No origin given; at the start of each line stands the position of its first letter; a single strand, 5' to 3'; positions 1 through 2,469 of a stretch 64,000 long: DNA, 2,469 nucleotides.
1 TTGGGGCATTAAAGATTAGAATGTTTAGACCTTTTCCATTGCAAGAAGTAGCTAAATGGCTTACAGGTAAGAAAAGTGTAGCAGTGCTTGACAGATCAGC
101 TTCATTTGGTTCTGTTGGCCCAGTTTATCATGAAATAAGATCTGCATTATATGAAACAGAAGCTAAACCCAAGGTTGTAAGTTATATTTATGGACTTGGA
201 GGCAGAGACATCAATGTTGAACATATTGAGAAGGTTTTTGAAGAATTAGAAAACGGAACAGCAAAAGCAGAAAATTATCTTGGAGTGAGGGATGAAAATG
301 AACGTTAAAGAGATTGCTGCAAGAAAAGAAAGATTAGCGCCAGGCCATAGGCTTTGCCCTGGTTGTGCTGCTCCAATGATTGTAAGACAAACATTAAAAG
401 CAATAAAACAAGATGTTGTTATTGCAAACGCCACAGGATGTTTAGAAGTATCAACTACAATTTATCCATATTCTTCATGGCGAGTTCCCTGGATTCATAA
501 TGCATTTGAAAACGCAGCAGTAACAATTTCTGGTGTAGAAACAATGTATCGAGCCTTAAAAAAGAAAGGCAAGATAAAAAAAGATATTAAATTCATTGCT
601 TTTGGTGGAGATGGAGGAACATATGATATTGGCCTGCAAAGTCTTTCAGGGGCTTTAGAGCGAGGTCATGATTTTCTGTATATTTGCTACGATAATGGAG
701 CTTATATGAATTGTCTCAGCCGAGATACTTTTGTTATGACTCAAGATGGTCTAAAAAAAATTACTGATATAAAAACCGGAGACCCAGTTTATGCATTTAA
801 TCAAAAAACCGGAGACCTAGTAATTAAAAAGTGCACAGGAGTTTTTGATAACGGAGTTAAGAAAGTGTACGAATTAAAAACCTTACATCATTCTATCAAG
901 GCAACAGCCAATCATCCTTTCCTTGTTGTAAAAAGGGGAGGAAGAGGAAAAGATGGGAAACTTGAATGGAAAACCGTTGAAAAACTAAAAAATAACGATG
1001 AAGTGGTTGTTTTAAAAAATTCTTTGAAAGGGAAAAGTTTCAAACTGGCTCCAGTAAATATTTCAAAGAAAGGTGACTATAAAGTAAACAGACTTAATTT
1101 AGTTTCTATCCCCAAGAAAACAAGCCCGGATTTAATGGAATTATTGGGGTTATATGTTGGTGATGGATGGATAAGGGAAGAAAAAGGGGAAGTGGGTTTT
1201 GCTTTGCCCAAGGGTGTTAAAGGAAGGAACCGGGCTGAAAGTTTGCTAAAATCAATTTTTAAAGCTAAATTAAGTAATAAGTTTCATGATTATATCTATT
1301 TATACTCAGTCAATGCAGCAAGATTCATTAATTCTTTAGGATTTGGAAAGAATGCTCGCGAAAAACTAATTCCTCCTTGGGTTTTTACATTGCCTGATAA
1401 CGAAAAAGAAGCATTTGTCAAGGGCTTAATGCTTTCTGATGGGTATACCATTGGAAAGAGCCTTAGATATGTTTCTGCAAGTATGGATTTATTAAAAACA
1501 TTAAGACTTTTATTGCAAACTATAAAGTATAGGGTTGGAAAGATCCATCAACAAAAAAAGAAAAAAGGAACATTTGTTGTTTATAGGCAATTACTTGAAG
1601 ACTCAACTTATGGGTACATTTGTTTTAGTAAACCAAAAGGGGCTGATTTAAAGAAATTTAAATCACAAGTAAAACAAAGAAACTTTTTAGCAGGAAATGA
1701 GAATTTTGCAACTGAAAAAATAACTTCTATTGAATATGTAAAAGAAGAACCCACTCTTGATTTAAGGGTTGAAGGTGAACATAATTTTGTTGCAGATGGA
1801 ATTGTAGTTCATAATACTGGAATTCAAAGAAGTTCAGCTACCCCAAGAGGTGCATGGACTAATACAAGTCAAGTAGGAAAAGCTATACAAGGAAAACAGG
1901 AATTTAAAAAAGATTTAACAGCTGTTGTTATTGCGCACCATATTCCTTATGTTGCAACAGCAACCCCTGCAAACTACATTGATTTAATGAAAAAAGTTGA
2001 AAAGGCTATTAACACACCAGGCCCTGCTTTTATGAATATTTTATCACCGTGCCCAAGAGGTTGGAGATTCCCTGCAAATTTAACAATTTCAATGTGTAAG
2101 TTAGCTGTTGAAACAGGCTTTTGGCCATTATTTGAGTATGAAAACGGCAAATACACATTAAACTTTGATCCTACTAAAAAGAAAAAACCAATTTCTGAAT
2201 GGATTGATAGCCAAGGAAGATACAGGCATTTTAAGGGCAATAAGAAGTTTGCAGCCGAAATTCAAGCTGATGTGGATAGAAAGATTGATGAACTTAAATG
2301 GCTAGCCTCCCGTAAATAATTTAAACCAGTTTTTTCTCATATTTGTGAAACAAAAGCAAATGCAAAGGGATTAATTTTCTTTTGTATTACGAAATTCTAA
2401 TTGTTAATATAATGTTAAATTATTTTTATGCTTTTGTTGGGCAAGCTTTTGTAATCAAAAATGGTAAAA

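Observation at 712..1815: Intein with a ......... endonuclease inserted in the TPP-binding motif of PFOR beta subunit (PorB)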

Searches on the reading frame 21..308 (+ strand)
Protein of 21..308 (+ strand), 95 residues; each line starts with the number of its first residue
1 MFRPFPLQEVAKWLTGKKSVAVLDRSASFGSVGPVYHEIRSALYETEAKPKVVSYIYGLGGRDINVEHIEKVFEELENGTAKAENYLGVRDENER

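Call 4: search_protein_families(library=pfam, proteins=[window:21-308:+], max_evalue=0.01)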
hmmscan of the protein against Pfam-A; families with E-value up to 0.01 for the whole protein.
window:21-308:+ (95 aa): 1 family
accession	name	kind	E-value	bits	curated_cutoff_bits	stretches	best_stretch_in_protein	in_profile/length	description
PF17147.9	PFOR_II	-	1.1e-18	67.9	27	1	1-69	36-102/102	Pyruvate:ferredoxin oxidoreductase core domain II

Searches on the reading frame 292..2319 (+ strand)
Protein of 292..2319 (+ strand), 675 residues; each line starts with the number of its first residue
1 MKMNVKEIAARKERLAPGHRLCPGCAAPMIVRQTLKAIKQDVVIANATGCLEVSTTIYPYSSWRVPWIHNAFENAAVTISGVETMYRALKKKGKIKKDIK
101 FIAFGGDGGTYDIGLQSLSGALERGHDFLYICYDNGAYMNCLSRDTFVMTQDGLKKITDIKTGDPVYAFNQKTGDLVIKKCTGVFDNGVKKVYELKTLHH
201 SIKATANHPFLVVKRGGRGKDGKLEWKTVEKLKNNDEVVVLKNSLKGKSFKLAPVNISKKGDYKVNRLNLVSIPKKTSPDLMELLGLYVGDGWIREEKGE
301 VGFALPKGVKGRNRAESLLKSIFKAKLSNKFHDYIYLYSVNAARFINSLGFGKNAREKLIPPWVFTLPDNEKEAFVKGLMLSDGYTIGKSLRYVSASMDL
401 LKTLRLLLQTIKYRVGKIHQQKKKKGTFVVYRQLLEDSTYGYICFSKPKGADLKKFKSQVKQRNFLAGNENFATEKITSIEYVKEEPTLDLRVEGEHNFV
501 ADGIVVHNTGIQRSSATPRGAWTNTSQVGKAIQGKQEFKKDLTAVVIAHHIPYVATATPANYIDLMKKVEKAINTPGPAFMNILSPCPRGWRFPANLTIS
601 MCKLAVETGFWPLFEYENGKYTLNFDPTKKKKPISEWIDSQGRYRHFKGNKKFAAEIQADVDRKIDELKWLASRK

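Call 4: search_protein_families(library=pfam, proteins=[window:292-2319:+], max_evalue=0.01)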
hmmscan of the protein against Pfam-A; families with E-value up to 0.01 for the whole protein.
window:292-2319:+ (675 aa): 5 families
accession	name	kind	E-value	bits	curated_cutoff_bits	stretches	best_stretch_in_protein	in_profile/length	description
PF14890.11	Intein_splicing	-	1.1e-17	64.7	35.8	1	149-508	3-155/155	Intein splicing domain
PF02775.26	TPP_enzyme_C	-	8e-13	48.9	21.9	1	48-141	2-88/151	Thiamine pyrophosphate enzyme, C-terminal TPP binding domain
PF14528.11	LAGLIDADG_3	-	1.9e-07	31.6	22.5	1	372-434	3-67/82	LAGLIDADG-like domain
PF07591.16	PT-HINT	-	6.1e-05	23.7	27.7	1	148-213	2-72/137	Pretoxin HINT domain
PF01079.26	Hint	-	0.00042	20.4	29.7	1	138-253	10-130/213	Hint module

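Call 8: find_homologous_proteins(query=window:292-2319:+)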
Query window:292-2319:+ (675 aa): 1126 proteins with E <= 0.001 among 8000 candidates; the best 120 are listed.
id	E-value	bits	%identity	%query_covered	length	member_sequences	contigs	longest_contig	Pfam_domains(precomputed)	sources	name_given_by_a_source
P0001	0.0e+0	1554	100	100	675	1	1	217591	PF02775.27,PF14528.12,PF14890.12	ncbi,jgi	-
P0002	0.0e+0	1079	67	100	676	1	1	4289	PF02775.27,PF14528.12,PF14890.12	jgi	-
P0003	0.0e+0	1076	67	99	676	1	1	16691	PF02775.27,PF14528.12,PF14890.12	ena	-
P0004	0.0e+0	1060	67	99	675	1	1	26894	PF02775.27,PF14528.12,PF14890.12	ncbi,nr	ncbi:hypothetical protein KY348_05730 [Candidatus Woesearchaeota archaeon]|nr:hypothetical protein [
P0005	0.0e+0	1051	66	100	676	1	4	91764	PF02775.27,PF14528.12,PF14890.12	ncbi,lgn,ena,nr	ncbi:MAG: hypothetical protein KKF46_08230 [Nanoarchaeota archaeon]|nr:hypothetical protein [Nanoarc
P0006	0.0e+0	1046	65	100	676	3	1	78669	PF02775.27,PF14528.12,PF14890.12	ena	-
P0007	0.0e+0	1037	65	99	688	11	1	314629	PF02775.27,PF14528.12,PF14890.12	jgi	-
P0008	0.0e+0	1028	65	99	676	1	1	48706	PF02775.27,PF14528.12,PF01079.26,PF14890.12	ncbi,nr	ncbi:hypothetical protein JW826_03400 [Candidatus Woesearchaeota archaeon]|nr:hypothetical protein [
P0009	0.0e+0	1020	64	99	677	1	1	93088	PF07591.16,PF02775.27,PF14528.12,PF01079.26,PF14890.12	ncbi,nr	ncbi:hypothetical protein JW711_03835 [Candidatus Woesearchaeota archaeon]|nr:hypothetical protein [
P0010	0.0e+0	1020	64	99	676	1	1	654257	PF02775.27,PF14528.12,PF14890.12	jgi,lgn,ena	-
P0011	0.0e+0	1015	64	100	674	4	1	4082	PF02775.27,PF14890.12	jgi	jgi:pyruvate/2-oxoacid:ferredoxin oxidoreductase beta subunit/intein/homing endonuclease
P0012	2.2e-297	1006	65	99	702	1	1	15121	PF02775.27,PF14890.12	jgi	jgi:pyruvate/2-oxoacid:ferredoxin oxidoreductase beta subunit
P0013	5.7e-293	992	64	99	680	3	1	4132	PF02775.27,PF14528.12,PF14890.12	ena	-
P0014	8.5e-293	991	64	97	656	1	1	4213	PF02775.27,PF14890.12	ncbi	-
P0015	9.4e-290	981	63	99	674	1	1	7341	PF02775.27,PF14890.12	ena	-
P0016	1.8e-289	980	64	99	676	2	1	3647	PF02775.27,PF14528.12,PF14890.12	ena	-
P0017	2.3e-288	976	63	99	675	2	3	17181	PF02775.27,PF14528.12,PF14890.12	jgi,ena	-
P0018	2.0e-286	970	63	99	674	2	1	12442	PF02775.27,PF14528.12,PF14890.12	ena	-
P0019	2.0e-283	960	63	99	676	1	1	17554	PF02775.27,PF14528.12,PF14890.12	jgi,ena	-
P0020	3.7e-280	949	62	99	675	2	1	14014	PF02775.27,PF14528.12,PF14890.12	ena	-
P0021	4.8e-280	949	63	98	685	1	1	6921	PF02775.27,PF14528.12,PF14890.12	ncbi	-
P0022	5.0e-280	949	62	99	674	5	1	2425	PF02775.27,PF14528.12,PF14890.12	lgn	-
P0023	1.4e-279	947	62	99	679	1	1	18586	PF02775.27,PF14528.12,PF14890.12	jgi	-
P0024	2.6e-278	943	61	99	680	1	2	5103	PF02775.27,PF14528.12,PF14890.12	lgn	-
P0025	3.5e-278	943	63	95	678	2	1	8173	PF02775.27,PF14528.12,PF14890.12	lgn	-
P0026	5.6e-278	942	63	95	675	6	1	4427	PF02775.27,PF14528.12,PF14890.12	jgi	-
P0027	7.9e-277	938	62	99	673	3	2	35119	PF02775.27,PF14528.12,PF14890.12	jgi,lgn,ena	-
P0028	1.8e-276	937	63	98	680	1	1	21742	PF02775.27,PF14528.12,PF14890.12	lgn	-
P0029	1.6e-275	934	62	99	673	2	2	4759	PF02775.27,PF14890.12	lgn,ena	-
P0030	1.8e-275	934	60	100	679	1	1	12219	PF02775.27,PF14528.12,PF14890.12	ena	-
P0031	2.1e-274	930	61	99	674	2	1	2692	PF02775.27,PF14890.12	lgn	-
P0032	5.1e-274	929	61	100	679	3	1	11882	PF02775.27,PF14528.12,PF14890.12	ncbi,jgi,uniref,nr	ncbi:hypothetical protein E3J59_05615 [Candidatus Aerophobetes bacterium]|uniref:DOD-type homing end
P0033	1.3e-273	928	61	100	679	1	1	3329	PF02775.27,PF14890.12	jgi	-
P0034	1.8e-273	927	60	100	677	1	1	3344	PF02775.27,PF14528.12,PF14890.12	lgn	-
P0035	7.5e-273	925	60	99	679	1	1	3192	PF02775.27,PF14528.12,PF14890.12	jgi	-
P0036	2.3e-272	924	63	95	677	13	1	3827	PF02775.27,PF14528.12,PF14890.12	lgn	-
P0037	1.7e-271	921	62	99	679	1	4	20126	PF02775.27,PF14890.12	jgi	-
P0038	2.0e-271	920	61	98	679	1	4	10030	PF02775.27,PF14528.12,PF14890.12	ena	-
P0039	3.0e-271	920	62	95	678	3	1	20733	PF02775.27,PF14528.12,PF14890.12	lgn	-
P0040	3.5e-269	913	60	99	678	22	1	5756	PF02775.27,PF14528.12,PF01079.26,PF14890.12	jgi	-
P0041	1.3e-268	911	60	99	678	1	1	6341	PF02775.27,PF14890.12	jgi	-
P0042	1.5e-268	911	62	96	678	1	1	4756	PF02775.27,PF14528.12,PF14890.12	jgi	-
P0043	2.1e-268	910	61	99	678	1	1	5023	PF02775.27,PF14890.12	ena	-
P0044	3.4e-268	910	60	99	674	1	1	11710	PF02775.27,PF14890.12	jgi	-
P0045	4.0e-268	909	59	100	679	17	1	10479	PF07591.16,PF02775.27,PF14890.12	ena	-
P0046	5.8e-268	909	61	99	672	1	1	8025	PF02775.27,PF14890.12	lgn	-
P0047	8.5e-268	908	61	97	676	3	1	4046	PF02775.27,PF14528.12,PF14890.12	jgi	-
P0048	1.4e-267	908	61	97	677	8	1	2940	PF02775.27,PF14528.12,PF14890.12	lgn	-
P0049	1.8e-267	907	61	99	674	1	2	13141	PF02775.27,PF14890.12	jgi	-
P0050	3.5e-267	906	61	99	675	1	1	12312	PF02775.27,PF14890.12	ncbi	ncbi:thiamine pyrophosphate-dependent enzyme [Candidatus Omnitrophota bacterium]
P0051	4.5e-267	906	60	99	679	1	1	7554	PF02775.27,PF14890.12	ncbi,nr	ncbi:MAG: hypothetical protein KKG21_07225 [Candidatus Omnitrophica bacterium]|nr:hypothetical prote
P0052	5.1e-267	906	60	99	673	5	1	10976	PF02775.27,PF14528.12,PF14890.12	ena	-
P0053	3.5e-266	903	61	98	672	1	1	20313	PF02775.27,PF14890.12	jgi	jgi:pyruvate/2-oxoacid:ferredoxin oxidoreductase beta subunit/intein/homing endonuclease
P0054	7.6e-266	902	61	98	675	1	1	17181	PF02775.27,PF14890.12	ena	-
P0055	1.6e-265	901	60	99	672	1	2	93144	PF02775.27,PF14890.12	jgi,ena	-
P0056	1.7e-265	901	59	99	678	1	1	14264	PF02775.27,PF14528.12,PF14890.12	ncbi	-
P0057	3.3e-265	900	59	99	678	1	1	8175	PF02775.27,PF14890.12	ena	-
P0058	8.4e-265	899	61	99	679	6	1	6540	PF02775.27,PF01079.26,PF14890.12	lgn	-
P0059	2.6e-264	897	60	99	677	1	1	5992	PF02775.27,PF14890.12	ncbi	-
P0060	2.7e-264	897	61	98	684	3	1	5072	PF02775.27,PF14890.12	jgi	-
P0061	9.9e-264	895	60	98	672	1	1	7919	PF02775.27,PF14890.12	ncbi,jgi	jgi:pyruvate/2-oxoacid:ferredoxin oxidoreductase beta subunit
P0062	2.3e-263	894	60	100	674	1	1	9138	PF02775.27,PF14528.12,PF14890.12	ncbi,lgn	-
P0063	2.5e-263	894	59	98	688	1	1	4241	PF02775.27,PF14890.12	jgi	-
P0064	4.2e-263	893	59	99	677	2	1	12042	PF02775.27,PF14890.12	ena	-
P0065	4.6e-263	893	60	98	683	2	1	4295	PF02775.27,PF14528.12,PF14890.12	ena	-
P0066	5.2e-263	893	59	99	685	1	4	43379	PF02775.27,PF14890.12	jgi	-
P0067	9.2e-263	892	59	99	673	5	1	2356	PF02775.27,PF14890.12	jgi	-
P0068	1.2e-262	891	61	98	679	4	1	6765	PF02775.27,PF01079.26,PF14890.12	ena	-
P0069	1.2e-262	891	61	98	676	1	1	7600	PF07591.16,PF02775.27,PF14890.12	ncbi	-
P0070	1.9e-262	891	59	98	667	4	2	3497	PF02775.27,PF14528.12,PF14890.12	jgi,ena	-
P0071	8.9e-262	889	57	99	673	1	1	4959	PF02775.27,PF14528.12,PF14890.12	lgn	-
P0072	8.9e-262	889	58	99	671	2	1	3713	PF02775.27,PF14528.12,PF14890.12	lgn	-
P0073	1.2e-261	888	59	99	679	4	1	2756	PF02775.27,PF14890.12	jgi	-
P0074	2.3e-261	887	59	99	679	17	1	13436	PF02775.27,PF14890.12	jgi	-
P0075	3.2e-261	887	59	97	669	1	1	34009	PF02775.27,PF14528.12,PF14890.12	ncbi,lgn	-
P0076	4.1e-261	886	58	99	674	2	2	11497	PF02775.27,PF14528.12,PF14890.12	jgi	jgi:pyruvate/2-oxoacid:ferredoxin oxidoreductase beta subunit/intein/homing endonuclease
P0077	4.9e-261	886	59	99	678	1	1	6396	PF02775.27,PF14528.12,PF14890.12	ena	-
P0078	6.9e-261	886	59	99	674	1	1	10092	PF02775.27,PF14890.12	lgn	-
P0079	1.3e-260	885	59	99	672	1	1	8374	PF02775.27,PF14890.12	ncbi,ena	-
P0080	3.9e-260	883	58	99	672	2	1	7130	PF02775.27,PF14528.12,PF14890.12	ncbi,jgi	jgi:pyruvate/2-oxoacid:ferredoxin oxidoreductase beta subunit/intein/homing endonuclease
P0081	1.5e-259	881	61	98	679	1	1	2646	PF02775.27,PF14890.12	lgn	-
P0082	2.0e-259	881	57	99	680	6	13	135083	PF02775.27,PF14890.12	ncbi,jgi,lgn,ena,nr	ncbi:hypothetical protein J4403_01400 [Candidatus Woesearchaeota archaeon]|nr:hypothetical protein [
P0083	2.1e-259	881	58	99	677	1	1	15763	PF02775.27,PF14890.12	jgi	-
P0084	6.6e-259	879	59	98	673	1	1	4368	PF07591.16,PF02775.27,PF14890.12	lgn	-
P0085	9.1e-259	879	58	99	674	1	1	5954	PF02775.27,PF14528.12,PF14890.12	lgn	-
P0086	9.3e-259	879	59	99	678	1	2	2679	PF07591.16,PF02775.27,PF14890.12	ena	-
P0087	1.9e-258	877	58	99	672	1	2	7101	PF02775.27,PF14890.12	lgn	-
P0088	3.0e-258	877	58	99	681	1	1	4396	PF02775.27,PF14890.12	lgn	-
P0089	3.4e-258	877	59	99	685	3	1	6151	PF07591.16,PF02775.27,PF14528.12,PF14890.12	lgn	-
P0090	6.6e-258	876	58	99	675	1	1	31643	PF02775.27,PF14528.12,PF14890.12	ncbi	-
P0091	1.2e-257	875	59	99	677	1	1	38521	PF07591.16,PF02775.27,PF14890.12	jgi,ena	-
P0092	1.3e-257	875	61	99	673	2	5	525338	PF02775.27,PF14528.12,PF14890.12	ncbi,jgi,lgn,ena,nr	ncbi:hypothetical protein HOK51_06470 [Candidatus Woesearchaeota archaeon]|jgi:pyruvate/2-oxoacid:fe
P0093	1.3e-257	875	58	99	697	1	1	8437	PF02775.27,PF14528.12,PF14890.12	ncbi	-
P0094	1.4e-257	875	57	99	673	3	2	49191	PF02775.27,PF14890.12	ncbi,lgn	-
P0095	1.5e-257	875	58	99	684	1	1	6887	PF02775.27,PF14890.12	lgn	-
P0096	1.7e-257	874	57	98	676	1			PF02775.27,PF14528.12,PF14890.12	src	-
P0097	2.6e-257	874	58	99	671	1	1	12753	PF02775.27,PF14528.12,PF14890.12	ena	-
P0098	4.4e-257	873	58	99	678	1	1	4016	PF02775.27,PF14528.12,PF14890.12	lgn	-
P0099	7.0e-257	872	58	98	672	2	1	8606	PF02775.27,PF14890.12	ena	-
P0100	8.7e-257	872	59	98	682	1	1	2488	PF02775.27,PF14890.12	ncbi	-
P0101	1.1e-256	872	58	99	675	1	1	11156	PF07591.16,PF02775.27,PF14890.12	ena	-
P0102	2.7e-256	870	58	99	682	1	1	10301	PF02775.27,PF14890.12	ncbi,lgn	-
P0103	3.8e-256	870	59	98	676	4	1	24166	PF02775.27,PF14528.12,PF14890.12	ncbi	ncbi:MAG: thiamine pyrophosphate-dependent enzyme [Parcubacteria group bacterium]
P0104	7.0e-256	869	58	99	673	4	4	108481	PF02775.27,PF14528.12,PF14890.12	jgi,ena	-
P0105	1.0e-255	868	58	99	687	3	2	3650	PF02775.27,PF14528.12,PF14890.12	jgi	jgi:pyruvate/2-oxoacid:ferredoxin oxidoreductase beta subunit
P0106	1.1e-255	868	58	99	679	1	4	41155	PF02775.27,PF14890.12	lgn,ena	-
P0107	1.4e-255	868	57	99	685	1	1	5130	PF02775.27,PF14528.12,PF14890.12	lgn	-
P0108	1.7e-255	868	58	99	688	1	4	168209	PF02775.27,PF14890.12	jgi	-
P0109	1.8e-255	868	58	99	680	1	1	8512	PF02775.27,PF14528.12,PF14890.12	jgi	-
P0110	2.9e-255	867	57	99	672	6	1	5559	PF02775.27,PF14890.12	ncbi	-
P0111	2.9e-255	867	58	99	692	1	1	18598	PF02775.27,PF14528.12,PF14890.12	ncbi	ncbi:MAG: thiamine pyrophosphate-dependent enzyme [Candidatus Heimdallarchaeaceae archaeon]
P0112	3.7e-255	867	57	99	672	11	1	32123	PF02775.27,PF14528.12,PF14890.12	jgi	jgi:pyruvate/2-oxoacid:ferredoxin oxidoreductase beta subunit/intein/homing endonuclease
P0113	6.7e-255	866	57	99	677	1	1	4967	PF02775.27,PF14528.12,PF14890.12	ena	-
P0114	7.8e-255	866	60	94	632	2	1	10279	PF02775.27,PF14890.12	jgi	jgi:pyruvate/2-oxoacid:ferredoxin oxidoreductase beta subunit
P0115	8.0e-255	866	57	99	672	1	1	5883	PF02775.27,PF01079.26,PF14890.12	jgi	jgi:pyruvate/2-oxoacid:ferredoxin oxidoreductase beta subunit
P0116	8.0e-255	866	57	99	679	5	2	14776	PF02775.27,PF14890.12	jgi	jgi:pyruvate/2-oxoacid:ferredoxin oxidoreductase beta subunit/intein/homing endonuclease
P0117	9.0e-255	865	56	99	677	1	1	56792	PF02775.27,PF14528.12,PF14890.12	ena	-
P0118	2.9e-254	864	57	99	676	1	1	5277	PF02775.27,PF14890.12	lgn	-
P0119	8.4e-254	862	58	99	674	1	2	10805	PF02775.27,PF14890.12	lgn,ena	-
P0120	3.5e-253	860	57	98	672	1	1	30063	PF02775.27,PF14890.12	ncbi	-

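Call 24: find_encoding_contigs(protein=P0001, flank=6000, max_places=3)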
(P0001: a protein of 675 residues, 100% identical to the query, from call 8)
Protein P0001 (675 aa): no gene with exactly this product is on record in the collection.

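Call 28: list_cluster_members(proteins=[P0001, P0121, P0122])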
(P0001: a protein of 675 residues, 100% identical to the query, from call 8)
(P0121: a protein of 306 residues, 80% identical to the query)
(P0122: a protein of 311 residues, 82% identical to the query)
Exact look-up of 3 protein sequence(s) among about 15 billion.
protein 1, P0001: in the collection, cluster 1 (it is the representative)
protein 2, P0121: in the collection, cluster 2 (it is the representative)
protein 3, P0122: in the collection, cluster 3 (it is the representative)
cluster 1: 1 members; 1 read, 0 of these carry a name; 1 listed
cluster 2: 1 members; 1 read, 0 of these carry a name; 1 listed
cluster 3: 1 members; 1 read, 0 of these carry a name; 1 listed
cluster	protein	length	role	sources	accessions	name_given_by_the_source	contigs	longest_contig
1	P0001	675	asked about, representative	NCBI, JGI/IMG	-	-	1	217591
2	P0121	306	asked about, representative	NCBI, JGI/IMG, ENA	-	-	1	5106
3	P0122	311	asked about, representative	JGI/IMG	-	-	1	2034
